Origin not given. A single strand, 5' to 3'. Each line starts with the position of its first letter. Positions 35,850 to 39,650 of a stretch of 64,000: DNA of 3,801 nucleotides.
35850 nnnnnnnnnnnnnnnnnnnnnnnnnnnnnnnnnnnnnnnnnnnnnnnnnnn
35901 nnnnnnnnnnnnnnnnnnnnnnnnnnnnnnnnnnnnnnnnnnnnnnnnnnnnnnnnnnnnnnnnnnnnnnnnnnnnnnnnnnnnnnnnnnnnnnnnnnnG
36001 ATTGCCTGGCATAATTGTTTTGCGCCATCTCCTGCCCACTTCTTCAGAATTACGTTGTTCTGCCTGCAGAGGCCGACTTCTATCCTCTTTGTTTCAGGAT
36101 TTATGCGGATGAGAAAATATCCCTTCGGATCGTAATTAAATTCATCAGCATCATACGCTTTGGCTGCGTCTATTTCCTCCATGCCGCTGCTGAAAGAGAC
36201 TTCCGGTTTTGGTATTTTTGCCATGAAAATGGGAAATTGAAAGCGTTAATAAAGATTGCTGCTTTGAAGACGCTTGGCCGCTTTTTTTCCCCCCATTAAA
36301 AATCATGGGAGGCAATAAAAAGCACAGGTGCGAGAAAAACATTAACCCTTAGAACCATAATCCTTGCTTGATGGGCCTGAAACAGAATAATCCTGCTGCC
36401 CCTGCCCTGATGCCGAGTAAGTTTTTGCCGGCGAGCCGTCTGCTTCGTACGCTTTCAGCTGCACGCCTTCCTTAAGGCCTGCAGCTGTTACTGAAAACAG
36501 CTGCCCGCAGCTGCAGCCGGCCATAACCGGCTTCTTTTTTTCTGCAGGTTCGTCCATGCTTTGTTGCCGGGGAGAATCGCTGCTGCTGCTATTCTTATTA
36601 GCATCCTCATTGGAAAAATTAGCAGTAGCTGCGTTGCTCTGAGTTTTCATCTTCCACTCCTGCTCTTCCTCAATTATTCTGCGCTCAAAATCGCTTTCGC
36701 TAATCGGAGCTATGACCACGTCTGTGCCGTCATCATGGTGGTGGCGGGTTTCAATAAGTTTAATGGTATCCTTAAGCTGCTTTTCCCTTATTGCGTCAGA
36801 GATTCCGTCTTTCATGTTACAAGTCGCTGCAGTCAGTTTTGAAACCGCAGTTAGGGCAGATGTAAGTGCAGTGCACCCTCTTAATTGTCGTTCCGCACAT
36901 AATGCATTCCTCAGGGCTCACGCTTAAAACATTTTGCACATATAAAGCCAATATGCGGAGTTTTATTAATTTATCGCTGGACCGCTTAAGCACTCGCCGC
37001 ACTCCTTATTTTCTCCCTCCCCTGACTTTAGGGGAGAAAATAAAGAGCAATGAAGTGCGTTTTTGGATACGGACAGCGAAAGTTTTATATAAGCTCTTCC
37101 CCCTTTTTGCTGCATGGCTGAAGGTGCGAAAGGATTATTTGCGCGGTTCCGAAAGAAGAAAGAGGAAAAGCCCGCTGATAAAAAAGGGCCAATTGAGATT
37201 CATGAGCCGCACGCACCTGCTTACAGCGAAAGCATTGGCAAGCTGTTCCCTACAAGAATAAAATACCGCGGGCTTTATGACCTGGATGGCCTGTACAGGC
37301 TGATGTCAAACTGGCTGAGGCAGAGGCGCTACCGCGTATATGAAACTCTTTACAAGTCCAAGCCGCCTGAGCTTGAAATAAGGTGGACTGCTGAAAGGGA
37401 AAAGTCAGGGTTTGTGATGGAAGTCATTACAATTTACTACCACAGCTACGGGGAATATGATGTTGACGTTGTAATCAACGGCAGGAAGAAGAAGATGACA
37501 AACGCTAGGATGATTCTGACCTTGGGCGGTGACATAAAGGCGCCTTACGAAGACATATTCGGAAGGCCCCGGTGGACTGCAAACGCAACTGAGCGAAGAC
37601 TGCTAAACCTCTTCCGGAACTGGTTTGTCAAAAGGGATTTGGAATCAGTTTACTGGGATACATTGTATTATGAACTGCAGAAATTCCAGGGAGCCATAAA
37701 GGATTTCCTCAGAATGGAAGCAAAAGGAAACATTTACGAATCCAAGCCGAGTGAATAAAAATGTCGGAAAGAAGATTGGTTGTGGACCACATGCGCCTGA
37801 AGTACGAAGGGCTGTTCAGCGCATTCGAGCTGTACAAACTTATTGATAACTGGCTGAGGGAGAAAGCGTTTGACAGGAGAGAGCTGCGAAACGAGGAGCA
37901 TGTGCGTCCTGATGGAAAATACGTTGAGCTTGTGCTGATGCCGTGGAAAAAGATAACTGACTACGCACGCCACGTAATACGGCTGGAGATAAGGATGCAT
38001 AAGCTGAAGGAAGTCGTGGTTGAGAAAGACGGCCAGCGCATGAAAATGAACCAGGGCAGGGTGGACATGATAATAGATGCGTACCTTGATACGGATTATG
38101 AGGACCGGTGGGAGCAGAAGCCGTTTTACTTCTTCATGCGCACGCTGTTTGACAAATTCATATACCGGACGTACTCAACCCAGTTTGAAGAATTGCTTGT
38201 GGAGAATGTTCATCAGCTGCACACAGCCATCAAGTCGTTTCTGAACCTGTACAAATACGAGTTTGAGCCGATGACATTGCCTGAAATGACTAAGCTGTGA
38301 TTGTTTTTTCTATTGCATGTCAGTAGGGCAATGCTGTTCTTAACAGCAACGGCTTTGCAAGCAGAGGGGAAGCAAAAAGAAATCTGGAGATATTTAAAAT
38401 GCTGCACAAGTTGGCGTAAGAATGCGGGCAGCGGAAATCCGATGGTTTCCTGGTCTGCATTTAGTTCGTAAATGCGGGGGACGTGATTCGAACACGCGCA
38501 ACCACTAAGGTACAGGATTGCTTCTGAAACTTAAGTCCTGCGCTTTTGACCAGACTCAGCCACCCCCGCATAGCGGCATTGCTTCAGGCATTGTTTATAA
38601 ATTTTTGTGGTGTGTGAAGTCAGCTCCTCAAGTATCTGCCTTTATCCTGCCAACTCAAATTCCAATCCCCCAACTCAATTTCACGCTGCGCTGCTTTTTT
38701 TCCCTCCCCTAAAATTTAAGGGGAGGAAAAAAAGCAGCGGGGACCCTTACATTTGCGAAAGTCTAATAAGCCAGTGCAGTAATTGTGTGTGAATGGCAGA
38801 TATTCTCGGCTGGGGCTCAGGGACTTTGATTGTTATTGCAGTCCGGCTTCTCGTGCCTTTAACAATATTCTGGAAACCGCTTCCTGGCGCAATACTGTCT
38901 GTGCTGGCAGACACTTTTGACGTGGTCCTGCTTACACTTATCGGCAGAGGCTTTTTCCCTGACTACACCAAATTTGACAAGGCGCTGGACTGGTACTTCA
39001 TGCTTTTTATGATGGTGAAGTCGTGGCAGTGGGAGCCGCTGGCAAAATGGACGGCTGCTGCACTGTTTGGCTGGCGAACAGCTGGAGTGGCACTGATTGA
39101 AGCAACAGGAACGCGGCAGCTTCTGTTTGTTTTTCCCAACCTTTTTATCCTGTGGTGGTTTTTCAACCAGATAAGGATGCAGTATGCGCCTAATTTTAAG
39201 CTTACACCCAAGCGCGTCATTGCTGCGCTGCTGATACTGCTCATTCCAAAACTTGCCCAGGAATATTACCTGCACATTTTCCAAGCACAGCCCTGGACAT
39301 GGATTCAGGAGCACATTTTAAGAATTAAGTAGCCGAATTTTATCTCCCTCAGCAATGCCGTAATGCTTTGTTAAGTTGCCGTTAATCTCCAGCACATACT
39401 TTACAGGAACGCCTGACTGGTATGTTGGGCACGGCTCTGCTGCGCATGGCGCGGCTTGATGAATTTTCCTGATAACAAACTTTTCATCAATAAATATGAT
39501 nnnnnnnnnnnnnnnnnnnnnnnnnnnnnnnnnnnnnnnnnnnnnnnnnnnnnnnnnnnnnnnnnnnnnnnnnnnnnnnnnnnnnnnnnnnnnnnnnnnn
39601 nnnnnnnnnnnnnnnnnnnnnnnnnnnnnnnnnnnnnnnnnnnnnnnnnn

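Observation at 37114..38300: Tandem pair of paralogous proteins of unknown family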

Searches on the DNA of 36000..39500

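Call 80: search_rna_families(source=window, start=36000, end=39500, threshold=gathering)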
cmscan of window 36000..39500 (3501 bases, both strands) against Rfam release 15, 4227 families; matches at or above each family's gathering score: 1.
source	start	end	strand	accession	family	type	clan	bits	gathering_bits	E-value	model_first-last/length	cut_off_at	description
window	38473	38569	-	RF00005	tRNA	Gene; tRNA;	CL00001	48.9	29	1.1e-08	1-71/71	no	tRNA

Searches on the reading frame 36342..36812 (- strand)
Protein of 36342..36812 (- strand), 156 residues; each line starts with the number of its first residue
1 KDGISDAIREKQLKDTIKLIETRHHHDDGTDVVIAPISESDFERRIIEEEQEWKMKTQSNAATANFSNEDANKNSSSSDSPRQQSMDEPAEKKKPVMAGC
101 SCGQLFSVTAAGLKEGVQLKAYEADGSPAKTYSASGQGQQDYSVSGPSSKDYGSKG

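Call 5: search_protein_families(library=pfam, proteins=[window:36342-36812:-], max_evalue=1)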
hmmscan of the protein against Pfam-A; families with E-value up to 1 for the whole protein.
window:36342-36812:- (156 aa): 1 family
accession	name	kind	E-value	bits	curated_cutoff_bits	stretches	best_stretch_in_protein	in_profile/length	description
PF05207.18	Zn_ribbon_CSL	-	0.22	11.7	29.2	1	97-117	18-38/55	CSL zinc finger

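Call 6: search_protein_families(library=ncbifam, proteins=[window:36342-36812:-], max_evalue=1)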
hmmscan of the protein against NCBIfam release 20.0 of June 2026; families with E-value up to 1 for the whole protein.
window:36342-36812:- (156 aa): 0 families

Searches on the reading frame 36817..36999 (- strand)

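Call 5: search_protein_families(library=pfam, proteins=[window:36817-36999:-], max_evalue=1)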
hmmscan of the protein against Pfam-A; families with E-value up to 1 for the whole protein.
window:36817-36999:- (60 aa): 6 families
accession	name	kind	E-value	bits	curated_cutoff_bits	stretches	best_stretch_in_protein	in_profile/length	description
PF03107.22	C1_2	-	0.001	19.8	26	1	27-56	15-44/48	C1 domain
PF07282.18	Cas12f1-like_TNB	-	0.014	15.9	26.3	1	30-56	29-51/60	Cas12f1-like, TNB domain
PF25429.1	zf-POGZ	-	0.27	12.2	27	1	30-58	3-35/43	POGZ-like double zinc finger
PF12800.12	Fer4_4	-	0.34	11.9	24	1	29-50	1-16/17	4Fe-4S binding domain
PF24458.1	DUF7573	-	0.39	11.2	30.2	1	30-51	12-36/39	Domain of unknown function (DUF7573)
PF21349.2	RUBY_RBDX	-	0.52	10.3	26.5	1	32-55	3-26/30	Rubrerythrin, rubredoxin-like domain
